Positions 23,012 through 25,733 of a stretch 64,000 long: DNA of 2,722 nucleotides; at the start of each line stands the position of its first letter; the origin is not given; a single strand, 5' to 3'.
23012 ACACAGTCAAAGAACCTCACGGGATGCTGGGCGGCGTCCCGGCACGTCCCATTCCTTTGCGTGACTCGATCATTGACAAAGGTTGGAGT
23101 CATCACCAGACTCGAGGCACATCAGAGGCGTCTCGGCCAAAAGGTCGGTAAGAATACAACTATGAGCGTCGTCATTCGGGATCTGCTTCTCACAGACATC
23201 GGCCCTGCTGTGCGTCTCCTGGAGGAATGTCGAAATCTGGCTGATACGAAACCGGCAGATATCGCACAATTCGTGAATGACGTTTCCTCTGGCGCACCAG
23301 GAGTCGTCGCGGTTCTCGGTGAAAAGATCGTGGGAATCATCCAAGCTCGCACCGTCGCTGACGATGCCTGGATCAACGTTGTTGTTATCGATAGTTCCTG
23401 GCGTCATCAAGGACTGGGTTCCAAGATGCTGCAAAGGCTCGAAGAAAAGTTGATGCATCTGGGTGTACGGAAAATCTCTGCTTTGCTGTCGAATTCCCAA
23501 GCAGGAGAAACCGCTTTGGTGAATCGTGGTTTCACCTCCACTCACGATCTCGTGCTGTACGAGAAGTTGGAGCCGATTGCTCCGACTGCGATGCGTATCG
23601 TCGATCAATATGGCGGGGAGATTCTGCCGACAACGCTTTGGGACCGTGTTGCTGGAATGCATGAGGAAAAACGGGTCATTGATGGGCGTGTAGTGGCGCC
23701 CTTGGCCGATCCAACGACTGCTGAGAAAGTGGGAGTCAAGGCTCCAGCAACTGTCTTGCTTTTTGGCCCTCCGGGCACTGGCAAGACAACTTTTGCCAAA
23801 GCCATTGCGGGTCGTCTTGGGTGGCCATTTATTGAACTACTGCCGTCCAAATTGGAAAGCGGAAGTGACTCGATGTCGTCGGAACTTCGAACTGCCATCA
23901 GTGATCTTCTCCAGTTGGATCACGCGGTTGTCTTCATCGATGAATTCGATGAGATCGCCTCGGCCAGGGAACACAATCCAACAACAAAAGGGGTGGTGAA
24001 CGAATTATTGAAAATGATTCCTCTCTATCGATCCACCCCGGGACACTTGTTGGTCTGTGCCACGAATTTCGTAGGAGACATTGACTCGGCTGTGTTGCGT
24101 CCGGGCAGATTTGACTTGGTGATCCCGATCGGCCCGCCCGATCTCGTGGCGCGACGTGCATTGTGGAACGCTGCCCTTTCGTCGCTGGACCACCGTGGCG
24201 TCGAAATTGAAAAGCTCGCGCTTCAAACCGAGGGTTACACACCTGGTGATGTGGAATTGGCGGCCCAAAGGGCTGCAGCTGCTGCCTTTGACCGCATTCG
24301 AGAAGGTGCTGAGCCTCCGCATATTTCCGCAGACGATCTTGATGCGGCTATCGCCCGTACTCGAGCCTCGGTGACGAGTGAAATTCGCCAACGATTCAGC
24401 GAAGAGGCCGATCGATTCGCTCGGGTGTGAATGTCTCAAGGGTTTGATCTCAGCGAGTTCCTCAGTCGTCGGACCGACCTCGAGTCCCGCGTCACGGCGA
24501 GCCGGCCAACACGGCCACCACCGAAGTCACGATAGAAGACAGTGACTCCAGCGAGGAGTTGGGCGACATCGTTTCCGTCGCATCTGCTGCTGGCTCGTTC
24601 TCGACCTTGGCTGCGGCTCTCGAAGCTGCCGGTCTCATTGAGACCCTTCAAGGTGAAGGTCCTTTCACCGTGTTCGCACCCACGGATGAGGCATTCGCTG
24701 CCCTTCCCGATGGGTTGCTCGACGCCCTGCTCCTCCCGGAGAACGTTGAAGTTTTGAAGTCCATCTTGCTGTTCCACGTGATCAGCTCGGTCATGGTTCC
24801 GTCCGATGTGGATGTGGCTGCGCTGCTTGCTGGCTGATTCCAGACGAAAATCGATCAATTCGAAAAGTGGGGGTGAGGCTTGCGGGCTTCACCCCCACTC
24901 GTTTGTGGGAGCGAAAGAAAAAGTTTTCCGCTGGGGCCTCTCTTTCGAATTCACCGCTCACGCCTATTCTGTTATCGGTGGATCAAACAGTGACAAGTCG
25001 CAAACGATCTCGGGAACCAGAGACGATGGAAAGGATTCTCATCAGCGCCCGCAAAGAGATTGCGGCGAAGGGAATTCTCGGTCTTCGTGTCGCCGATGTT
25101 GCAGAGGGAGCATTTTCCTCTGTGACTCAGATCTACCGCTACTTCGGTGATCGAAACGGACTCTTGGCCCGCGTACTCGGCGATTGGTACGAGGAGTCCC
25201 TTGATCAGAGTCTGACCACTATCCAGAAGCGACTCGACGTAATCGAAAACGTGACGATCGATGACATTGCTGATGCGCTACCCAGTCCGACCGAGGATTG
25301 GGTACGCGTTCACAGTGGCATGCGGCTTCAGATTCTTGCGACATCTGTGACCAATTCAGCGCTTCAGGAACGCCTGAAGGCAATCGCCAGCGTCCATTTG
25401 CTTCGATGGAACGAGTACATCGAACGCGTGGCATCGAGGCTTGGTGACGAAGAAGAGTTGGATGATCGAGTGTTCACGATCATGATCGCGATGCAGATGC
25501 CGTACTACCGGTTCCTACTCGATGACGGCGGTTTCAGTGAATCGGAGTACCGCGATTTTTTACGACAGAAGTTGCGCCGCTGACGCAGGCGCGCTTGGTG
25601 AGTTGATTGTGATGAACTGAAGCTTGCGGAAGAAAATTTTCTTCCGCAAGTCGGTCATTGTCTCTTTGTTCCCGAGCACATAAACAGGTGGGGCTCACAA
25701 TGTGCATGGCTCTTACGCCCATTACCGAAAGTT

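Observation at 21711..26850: Cassette-like mosaic delimited by four copies of a fasciclin-gene 3' end plus terminator hairpin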

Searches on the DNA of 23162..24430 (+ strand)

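Call 75: search_rna_families(source=L008, start=14500, end=15700, threshold=evalue, max_evalue=10, show_alignments=2)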
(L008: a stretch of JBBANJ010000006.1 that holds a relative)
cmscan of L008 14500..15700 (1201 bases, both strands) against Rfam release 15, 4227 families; matches with E-value up to 10: 5.
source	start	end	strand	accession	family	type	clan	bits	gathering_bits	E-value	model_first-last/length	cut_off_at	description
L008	15388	15478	+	RF01733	atoC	Cis-reg;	-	19.7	50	1.4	1-93/93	no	atoC RNA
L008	14808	14866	+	RF03607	mir-9447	Gene; miRNA;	-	16.7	67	5.2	1-68/68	no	mir-9447 microRNA precursor family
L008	14687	14761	+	RF03970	mir-2766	Gene; miRNA;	-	16.3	60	2.7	1-68/68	no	mir-2766 microRNA precursor family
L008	14503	14528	+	RF02180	ST7-AS1_2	Gene; lncRNA;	-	15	50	1.6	85-110/110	no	ST7 antisense RNA 1 conserved region 2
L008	15380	15463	+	RF01185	snR75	Gene; snRNA; snoRNA; CD-box;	CL00045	12.8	40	9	1-88/88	no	Small nucleolar RNA snR75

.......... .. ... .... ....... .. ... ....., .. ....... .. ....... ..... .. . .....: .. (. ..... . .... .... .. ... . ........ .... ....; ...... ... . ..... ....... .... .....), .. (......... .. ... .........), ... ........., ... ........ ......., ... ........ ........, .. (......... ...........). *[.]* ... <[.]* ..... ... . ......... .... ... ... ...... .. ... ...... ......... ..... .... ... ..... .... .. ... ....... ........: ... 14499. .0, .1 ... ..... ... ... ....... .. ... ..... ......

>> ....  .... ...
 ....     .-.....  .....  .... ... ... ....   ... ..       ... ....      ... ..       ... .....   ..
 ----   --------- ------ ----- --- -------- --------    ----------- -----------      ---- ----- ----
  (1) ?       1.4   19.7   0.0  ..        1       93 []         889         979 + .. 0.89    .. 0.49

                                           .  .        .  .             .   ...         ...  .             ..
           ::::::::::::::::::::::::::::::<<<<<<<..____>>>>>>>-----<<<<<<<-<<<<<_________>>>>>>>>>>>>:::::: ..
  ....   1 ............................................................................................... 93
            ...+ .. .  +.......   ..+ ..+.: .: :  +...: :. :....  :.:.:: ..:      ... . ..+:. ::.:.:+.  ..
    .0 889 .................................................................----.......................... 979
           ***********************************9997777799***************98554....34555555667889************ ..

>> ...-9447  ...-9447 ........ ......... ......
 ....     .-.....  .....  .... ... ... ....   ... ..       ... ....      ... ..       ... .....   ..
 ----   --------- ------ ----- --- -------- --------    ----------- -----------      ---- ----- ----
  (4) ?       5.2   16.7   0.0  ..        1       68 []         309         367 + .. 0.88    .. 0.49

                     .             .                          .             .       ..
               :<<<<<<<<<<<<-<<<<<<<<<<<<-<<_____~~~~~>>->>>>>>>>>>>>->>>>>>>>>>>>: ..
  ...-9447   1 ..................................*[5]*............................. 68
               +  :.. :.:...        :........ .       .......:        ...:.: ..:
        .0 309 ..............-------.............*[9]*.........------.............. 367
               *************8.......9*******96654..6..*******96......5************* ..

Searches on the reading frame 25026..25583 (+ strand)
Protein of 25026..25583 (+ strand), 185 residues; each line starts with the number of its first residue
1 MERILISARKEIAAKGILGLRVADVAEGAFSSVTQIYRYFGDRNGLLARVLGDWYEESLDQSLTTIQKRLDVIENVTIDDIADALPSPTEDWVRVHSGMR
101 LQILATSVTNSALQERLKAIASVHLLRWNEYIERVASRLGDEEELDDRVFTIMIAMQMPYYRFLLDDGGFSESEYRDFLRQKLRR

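Call 11: search_protein_families(library=pfam, proteins=[window:25026-25583:+], max_evalue=0.01)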
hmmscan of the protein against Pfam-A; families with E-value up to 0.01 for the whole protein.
window:25026-25583:+ (185 aa): 1 family
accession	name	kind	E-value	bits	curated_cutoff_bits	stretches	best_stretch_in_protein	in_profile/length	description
PF00440.29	TetR_N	-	3.1e-07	30.5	24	1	4-50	1-47/47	Bacterial regulatory proteins, tetR family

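Call 68: search_protein_families(library=ncbifam, proteins=[window:25026-25583:+], max_evalue=0.01)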
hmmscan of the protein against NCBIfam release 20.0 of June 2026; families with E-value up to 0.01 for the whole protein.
window:25026-25583:+ (185 aa): 4 families
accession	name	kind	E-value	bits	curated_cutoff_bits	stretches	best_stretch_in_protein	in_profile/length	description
NF037937.1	septum_RefZ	equivalog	6.2e-05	23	180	1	2-68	2-68/195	forespore capture DNA-binding protein RefZ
NF050111.1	TransRegSACE7040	equivalog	0.00056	19.9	250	1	2-71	4-73/186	SACE_7040 family transcriptional regulator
TIGR03384.1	betaine_BetI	equivalog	0.0023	17.7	201.3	1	8-53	17-62/189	choline-binding transcriptional repressor BetI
NF001978.0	PRK00767.1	equivalog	0.0031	17.3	118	1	9-61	19-71/197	transcriptional regulator BetI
